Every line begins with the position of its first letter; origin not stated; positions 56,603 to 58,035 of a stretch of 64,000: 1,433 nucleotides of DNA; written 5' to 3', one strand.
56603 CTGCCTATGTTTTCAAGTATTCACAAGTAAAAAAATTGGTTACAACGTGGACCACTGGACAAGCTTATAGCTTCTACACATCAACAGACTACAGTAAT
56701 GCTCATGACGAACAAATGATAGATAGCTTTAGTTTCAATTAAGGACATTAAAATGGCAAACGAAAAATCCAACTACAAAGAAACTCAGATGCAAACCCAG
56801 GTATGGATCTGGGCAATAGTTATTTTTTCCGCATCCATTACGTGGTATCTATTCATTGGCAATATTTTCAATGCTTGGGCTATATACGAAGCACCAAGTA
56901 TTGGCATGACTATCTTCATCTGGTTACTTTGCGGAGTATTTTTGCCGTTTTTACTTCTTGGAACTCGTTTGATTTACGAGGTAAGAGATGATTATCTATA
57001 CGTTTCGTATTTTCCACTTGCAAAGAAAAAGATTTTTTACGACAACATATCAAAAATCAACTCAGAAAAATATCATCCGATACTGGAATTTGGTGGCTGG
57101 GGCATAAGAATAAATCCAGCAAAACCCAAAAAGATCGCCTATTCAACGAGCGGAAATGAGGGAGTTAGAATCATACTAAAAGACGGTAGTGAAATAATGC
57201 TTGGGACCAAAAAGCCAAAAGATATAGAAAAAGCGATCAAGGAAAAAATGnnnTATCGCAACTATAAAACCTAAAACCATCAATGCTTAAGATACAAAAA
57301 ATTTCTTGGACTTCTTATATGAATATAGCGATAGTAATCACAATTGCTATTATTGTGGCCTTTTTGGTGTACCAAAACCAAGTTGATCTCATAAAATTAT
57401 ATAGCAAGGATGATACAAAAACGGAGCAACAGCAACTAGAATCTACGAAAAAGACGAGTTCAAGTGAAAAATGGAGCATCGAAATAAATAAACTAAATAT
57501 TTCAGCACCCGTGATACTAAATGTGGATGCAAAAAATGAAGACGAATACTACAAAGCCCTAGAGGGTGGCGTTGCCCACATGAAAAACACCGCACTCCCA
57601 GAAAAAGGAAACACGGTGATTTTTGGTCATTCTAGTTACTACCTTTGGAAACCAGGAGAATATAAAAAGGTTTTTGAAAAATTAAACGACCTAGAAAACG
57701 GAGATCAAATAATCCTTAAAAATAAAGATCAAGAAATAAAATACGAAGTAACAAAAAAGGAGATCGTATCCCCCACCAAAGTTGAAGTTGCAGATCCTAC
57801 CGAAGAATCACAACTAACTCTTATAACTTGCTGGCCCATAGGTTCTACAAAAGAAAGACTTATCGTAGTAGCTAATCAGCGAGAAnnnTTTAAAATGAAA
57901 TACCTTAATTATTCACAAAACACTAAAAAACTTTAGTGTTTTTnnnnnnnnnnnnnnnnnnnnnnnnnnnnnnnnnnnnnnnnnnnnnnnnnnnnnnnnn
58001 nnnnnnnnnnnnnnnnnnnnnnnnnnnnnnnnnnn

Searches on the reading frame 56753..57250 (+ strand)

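Call 13: search_protein_families(library=pfam, proteins=[window:56753-57250:+], max_evalue=0.01)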
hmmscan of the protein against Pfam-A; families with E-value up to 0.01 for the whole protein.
window:56753-57250:+ (166 aa): 2 families
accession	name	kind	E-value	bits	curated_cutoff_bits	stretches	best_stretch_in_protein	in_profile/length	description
PF19638.4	DUF6141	-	3.5e-08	33.9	27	1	19-163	21-158/164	Family of unknown function (DUF6141)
PF06713.17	bPH_4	-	0.0016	18.9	22.9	1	74-106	2-33/74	Bacterial PH domain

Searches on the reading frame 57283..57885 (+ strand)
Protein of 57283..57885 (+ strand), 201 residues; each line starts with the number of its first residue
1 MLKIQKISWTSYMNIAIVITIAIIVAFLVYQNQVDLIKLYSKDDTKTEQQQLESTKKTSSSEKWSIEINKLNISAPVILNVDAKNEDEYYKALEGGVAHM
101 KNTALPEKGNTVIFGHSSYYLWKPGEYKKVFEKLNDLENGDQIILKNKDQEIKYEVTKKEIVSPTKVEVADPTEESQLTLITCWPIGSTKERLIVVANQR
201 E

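Call 13: search_protein_families(library=pfam, proteins=[window:57283-57885:+], max_evalue=0.01)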
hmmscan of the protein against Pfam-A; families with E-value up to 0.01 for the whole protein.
window:57283-57885:+ (201 aa): 1 family
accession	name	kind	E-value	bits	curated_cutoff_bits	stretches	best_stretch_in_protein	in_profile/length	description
PF04203.18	Sortase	-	4.4e-30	104.4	26.6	1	66-198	1-123/125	Sortase domain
